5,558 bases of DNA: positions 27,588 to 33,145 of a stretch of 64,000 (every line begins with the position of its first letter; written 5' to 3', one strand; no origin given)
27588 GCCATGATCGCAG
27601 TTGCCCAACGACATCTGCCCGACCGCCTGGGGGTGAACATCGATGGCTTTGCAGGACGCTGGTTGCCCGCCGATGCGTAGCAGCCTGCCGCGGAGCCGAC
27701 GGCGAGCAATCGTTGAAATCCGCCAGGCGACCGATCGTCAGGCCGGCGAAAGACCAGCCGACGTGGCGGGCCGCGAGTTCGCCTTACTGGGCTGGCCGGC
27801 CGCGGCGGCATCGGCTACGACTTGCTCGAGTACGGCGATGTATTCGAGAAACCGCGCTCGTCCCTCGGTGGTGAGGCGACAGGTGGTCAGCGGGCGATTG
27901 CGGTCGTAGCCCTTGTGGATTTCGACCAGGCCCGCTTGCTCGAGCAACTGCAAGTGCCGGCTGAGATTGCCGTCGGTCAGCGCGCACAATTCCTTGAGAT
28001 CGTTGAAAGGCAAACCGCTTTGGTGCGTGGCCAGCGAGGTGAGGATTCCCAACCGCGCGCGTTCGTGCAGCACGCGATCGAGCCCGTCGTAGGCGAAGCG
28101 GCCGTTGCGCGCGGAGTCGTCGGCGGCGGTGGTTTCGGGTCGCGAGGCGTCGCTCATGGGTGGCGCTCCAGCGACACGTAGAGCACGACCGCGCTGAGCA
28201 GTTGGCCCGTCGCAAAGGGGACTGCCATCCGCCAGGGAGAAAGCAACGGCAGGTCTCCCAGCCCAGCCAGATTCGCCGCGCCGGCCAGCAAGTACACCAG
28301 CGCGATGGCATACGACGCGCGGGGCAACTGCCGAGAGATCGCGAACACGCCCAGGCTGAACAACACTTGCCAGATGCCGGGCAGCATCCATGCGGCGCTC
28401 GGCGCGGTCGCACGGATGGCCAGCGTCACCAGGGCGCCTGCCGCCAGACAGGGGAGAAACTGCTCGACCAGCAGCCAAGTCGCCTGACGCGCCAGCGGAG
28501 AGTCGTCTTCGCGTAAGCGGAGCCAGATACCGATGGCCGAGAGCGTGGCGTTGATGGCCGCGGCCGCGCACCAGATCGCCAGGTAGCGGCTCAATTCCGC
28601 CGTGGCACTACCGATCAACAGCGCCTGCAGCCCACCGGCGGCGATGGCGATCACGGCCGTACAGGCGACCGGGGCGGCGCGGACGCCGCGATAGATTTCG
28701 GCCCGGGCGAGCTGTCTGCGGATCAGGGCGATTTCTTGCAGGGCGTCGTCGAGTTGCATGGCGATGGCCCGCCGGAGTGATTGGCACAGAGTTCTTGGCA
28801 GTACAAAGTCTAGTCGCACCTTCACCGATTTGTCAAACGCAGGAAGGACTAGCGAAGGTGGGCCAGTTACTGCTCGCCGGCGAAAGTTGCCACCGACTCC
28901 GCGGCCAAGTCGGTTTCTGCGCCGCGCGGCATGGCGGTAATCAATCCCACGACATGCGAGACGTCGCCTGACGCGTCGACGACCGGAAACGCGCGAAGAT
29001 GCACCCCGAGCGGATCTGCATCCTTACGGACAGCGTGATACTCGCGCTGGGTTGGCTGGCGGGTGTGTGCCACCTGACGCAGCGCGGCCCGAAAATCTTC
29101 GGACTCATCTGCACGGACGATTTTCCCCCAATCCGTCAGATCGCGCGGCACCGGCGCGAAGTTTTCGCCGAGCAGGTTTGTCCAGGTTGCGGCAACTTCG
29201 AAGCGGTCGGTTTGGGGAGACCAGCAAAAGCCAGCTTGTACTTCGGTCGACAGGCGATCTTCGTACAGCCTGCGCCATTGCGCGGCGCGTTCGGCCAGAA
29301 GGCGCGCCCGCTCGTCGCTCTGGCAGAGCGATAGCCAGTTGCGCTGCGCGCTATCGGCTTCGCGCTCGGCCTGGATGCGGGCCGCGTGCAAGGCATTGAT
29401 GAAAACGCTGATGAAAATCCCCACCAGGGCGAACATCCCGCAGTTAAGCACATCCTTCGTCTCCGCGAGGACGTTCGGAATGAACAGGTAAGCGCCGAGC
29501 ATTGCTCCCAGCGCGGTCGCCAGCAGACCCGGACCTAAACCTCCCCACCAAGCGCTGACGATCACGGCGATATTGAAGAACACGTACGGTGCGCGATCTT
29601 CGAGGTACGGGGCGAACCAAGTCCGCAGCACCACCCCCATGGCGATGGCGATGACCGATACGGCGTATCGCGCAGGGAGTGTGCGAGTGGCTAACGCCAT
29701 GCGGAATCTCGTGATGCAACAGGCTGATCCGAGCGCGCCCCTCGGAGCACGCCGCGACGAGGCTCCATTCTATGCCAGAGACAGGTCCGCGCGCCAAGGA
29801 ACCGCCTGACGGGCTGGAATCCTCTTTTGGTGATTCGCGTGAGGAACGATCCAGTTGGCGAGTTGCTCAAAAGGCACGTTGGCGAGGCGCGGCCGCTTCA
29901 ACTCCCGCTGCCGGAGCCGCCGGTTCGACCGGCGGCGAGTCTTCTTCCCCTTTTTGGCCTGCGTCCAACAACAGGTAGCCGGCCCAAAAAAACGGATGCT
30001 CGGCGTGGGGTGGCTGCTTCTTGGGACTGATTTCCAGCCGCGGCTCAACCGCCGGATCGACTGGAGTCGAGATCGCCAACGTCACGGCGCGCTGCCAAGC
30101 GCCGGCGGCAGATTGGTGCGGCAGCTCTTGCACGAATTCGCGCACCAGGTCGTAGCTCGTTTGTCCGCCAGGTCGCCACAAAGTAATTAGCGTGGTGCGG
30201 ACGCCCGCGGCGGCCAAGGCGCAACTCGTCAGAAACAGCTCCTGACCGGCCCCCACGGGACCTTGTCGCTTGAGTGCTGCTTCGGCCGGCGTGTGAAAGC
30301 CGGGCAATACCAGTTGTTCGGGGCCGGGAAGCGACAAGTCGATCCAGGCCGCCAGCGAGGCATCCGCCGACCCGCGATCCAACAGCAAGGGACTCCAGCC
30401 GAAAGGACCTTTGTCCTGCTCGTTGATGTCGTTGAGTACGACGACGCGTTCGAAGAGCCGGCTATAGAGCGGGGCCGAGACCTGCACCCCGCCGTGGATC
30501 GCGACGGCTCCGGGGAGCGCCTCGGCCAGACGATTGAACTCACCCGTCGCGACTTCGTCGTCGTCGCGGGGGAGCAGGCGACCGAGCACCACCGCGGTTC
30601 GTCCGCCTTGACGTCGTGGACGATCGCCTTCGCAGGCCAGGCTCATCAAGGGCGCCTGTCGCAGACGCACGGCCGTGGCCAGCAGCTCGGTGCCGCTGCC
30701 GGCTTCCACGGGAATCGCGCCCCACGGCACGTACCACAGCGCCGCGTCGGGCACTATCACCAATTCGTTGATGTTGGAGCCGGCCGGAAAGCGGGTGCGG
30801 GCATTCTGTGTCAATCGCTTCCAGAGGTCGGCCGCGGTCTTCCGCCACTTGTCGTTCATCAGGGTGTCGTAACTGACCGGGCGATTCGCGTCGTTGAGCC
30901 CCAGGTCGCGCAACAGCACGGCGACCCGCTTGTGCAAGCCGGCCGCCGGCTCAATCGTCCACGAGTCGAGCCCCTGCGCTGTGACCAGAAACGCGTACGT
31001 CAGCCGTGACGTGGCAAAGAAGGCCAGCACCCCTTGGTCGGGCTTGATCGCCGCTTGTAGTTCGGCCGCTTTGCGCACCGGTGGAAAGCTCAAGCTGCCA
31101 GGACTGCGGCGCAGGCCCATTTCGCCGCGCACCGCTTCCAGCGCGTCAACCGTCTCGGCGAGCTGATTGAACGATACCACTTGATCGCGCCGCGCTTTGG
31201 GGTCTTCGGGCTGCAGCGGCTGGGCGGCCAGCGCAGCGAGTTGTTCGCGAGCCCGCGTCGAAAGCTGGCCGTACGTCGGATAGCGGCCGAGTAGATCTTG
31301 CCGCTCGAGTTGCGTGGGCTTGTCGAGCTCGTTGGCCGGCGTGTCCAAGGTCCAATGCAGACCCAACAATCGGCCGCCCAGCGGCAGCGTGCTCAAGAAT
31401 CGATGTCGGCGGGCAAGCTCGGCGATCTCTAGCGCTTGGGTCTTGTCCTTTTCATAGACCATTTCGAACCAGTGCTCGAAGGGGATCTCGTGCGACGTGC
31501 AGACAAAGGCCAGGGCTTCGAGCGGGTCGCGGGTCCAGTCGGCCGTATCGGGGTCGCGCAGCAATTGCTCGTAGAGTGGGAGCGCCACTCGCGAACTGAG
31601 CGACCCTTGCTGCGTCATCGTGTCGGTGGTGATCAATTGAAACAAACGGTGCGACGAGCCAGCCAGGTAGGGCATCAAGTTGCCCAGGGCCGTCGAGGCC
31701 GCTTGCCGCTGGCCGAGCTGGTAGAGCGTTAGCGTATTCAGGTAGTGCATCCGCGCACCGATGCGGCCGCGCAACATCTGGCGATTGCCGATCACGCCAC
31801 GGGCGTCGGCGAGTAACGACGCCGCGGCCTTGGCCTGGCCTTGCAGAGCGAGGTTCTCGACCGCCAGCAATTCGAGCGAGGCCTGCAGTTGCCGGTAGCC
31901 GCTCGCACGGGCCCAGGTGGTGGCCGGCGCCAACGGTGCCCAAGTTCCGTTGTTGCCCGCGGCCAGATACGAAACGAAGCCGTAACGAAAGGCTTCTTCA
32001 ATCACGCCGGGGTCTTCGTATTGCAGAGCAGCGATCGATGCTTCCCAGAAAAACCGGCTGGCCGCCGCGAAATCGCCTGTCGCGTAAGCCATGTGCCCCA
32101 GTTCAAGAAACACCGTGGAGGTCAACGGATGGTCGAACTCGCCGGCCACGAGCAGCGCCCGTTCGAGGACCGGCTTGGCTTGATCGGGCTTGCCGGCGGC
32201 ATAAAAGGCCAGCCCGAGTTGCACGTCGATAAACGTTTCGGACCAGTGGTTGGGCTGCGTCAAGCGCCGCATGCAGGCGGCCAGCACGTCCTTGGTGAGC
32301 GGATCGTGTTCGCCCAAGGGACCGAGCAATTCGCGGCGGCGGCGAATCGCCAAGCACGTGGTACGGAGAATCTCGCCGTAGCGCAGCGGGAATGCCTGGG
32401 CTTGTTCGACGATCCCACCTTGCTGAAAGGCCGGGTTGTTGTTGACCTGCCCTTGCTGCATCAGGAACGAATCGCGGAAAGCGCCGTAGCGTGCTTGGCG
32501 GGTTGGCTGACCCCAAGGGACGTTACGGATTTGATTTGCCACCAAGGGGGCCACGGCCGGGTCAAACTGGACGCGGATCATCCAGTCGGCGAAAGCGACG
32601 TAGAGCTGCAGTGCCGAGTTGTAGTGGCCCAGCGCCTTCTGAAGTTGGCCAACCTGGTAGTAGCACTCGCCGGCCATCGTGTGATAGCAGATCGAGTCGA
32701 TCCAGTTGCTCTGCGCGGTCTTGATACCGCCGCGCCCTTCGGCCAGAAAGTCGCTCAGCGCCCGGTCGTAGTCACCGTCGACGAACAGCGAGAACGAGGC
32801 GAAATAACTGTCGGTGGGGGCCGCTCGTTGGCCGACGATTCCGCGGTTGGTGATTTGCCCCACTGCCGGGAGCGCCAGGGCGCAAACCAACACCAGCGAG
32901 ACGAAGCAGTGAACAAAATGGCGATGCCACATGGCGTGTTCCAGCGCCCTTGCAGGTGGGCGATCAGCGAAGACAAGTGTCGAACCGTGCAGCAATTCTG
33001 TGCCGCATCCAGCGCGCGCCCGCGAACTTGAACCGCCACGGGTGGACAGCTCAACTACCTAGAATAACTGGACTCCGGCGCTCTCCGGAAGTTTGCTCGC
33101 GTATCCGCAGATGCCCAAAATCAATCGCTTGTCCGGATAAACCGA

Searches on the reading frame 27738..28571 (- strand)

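Call 35: search_protein_families(library=pfam, proteins=[window:27738-28571:-], max_evalue=0.00001)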
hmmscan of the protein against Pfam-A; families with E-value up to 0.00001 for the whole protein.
window:27738-28571:- (277 aa): 2 families
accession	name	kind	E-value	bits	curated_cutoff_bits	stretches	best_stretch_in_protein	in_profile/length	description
PF13601.12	HTH_34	-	4.2e-21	75.3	27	1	173-252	2-80/80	Winged helix DNA-binding domain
PF12840.13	HTH_20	-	7.7e-07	29.4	27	1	171-218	4-50/51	Helix-turn-helix domain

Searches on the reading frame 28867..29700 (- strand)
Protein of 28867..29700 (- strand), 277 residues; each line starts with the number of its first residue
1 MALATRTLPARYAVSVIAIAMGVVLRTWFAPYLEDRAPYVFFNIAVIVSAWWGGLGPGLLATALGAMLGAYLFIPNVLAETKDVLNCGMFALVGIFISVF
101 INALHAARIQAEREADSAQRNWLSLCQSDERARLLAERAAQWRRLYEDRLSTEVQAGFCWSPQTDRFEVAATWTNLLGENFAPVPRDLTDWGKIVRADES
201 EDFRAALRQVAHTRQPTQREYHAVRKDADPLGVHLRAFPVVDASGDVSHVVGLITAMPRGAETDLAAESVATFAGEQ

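Call 35: search_protein_families(library=pfam, proteins=[window:28867-29700:-], max_evalue=0.00001)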
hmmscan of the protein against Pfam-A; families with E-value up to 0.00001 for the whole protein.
window:28867-29700:- (277 aa): 2 families
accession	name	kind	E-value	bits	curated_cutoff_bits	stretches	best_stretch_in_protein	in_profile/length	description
PF13493.11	DUF4118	-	9.4e-15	54.7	28.4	1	12-113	1-106/107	Domain of unknown function (DUF4118)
PF08447.18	PAS_3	-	9.9e-06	26.2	25.6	0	171-253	6-88/89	PAS fold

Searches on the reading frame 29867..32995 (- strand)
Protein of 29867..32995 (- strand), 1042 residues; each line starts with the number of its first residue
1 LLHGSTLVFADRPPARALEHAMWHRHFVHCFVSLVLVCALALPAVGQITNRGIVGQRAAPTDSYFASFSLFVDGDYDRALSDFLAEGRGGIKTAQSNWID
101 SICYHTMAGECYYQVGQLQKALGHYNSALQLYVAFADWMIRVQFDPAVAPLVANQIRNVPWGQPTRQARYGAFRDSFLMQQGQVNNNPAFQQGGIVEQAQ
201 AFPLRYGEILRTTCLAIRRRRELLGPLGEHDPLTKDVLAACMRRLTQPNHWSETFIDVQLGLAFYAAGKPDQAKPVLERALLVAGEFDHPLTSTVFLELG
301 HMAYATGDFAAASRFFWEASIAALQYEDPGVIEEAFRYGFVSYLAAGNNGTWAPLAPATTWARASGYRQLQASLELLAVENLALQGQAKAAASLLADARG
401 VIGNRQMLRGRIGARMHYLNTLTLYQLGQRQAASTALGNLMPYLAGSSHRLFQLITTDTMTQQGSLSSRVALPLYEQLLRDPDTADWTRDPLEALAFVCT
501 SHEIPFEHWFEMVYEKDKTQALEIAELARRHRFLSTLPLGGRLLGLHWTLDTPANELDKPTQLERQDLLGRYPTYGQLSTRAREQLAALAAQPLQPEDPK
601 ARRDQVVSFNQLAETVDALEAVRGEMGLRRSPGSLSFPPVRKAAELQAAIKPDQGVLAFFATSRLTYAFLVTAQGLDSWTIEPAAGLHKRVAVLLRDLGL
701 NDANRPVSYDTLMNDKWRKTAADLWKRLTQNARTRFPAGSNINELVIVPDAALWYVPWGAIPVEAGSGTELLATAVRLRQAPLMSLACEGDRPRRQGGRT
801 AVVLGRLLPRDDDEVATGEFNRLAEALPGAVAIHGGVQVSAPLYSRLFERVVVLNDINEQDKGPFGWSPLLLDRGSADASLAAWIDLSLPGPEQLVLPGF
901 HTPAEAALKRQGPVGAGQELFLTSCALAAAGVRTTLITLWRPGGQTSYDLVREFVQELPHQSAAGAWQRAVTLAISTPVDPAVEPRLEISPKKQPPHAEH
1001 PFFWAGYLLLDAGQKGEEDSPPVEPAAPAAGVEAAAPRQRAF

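Call 35: search_protein_families(library=pfam, proteins=[window:29867-32995:-], max_evalue=0.00001)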
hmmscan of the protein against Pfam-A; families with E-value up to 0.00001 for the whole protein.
window:29867-32995:- (1042 aa): 4 families
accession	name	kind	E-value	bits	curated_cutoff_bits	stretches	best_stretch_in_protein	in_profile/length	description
PF12770.12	CHAT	-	7.6e-13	49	24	0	926-1009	217-286/289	CHAT domain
PF13424.12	TPR_12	-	2e-09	37.9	30.1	1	258-316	7-68/77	Tetratricopeptide repeat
PF00515.34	TPR_1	-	4.4e-08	33.1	27.8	0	109-131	8-30/34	Tetratricopeptide repeat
PF07719.23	TPR_2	-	8.3e-07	29.1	27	0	105-132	4-31/34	Tetratricopeptide repeat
